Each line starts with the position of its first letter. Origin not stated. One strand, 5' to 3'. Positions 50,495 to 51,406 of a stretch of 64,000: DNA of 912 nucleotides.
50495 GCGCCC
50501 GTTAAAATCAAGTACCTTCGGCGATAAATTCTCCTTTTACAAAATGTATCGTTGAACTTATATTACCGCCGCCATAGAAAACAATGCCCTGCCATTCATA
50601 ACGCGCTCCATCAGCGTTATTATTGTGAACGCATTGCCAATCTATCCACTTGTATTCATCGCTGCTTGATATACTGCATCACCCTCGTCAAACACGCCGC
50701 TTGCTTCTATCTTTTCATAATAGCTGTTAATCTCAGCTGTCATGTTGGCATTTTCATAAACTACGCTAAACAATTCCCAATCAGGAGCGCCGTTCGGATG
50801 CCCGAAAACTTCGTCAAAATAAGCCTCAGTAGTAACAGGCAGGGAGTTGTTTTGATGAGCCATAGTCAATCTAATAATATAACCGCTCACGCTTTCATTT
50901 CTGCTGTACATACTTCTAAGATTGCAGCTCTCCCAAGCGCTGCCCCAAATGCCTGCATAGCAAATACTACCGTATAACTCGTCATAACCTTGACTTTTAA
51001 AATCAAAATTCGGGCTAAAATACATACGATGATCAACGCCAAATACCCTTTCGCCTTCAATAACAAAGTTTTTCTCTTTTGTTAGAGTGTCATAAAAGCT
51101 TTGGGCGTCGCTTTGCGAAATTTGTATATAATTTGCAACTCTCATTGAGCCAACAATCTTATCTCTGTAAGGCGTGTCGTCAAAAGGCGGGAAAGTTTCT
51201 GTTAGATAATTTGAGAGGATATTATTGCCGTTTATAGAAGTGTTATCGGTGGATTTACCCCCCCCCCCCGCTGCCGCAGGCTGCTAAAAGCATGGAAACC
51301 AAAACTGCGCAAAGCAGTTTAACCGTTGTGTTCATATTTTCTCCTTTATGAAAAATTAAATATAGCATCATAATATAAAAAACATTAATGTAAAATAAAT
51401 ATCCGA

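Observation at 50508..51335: Poly-G contingency lipoprotein gene, OFF at G12, carrying a second fixed frameshift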

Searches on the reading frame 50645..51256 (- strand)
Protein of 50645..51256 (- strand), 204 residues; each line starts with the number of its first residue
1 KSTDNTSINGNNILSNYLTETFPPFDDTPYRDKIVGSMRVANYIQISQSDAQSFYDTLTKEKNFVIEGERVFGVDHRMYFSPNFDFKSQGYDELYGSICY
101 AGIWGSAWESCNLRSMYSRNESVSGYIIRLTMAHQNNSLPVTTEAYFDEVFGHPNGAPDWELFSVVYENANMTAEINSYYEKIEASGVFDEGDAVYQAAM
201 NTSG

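Call 8: search_protein_families(library=pfam, proteins=[window:50645-51256:-], max_evalue=1)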
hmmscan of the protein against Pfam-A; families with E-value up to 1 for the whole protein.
window:50645-51256:- (204 aa): 0 families

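Call 9: search_protein_families(library=ncbifam, proteins=[window:50645-51256:-], max_evalue=1)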
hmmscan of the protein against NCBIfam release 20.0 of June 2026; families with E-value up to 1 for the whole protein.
window:50645-51256:- (204 aa): 0 families

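Call 13: find_homologous_proteins(query=window:50645-51256:-)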
Query window:50645-51256:- (204 aa): 3 proteins with E <= 0.001 among 66 candidates.
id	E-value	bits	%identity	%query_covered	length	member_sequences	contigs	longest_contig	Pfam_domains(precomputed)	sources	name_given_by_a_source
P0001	3.4e-108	378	100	82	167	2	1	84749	-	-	-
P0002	3.2e-34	137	47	87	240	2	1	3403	-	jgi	jgi:hypothetical protein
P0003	6.5e-31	126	45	91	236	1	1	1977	-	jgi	jgi:hypothetical protein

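Call 16: find_encoding_contigs(protein=P0002, flank=3000)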
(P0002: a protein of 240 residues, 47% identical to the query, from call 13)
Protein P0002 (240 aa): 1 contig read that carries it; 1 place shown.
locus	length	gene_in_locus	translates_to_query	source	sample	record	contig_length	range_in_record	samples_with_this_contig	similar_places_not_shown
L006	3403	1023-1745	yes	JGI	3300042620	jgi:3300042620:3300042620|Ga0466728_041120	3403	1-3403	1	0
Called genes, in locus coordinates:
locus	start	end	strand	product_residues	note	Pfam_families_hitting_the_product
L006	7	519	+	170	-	PF02646:RmuC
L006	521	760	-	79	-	-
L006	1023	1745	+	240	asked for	-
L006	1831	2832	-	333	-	PF09949:APP1_cat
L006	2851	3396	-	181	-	PF13539:Peptidase_M15_4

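Call 17: find_encoding_contigs(protein=P0003, flank=3000)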
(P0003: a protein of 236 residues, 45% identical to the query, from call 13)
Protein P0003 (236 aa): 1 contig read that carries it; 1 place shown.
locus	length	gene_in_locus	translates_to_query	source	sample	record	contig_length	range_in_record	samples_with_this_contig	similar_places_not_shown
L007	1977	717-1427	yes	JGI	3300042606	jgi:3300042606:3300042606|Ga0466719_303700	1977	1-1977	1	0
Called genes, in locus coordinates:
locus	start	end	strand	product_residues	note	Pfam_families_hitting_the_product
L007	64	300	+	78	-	PF12002:MgsA_C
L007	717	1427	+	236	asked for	-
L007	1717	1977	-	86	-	?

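Call 25: find_related_loci(query=A2, collection=metagenome_contigs, flank=1500)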
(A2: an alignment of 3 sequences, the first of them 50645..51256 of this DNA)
Query A2 (204 aa) in metagenome_contigs; peptide patterns used: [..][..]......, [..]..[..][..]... (x = any residue, [..] = any of these).
252 stretches matched a pattern, but none encodes a relative of the query by tblastn (E <= 1e-3).

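Call 26: find_related_loci(query=A2, collection=genome_contigs, flank=1500)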
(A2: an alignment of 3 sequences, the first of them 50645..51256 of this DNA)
Query A2 (204 aa) in genome_contigs; peptide patterns used: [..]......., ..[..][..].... (x = any residue, [..] = any of these).
63 stretches matched a pattern, but none encodes a relative of the query by tblastn (E <= 1e-3).
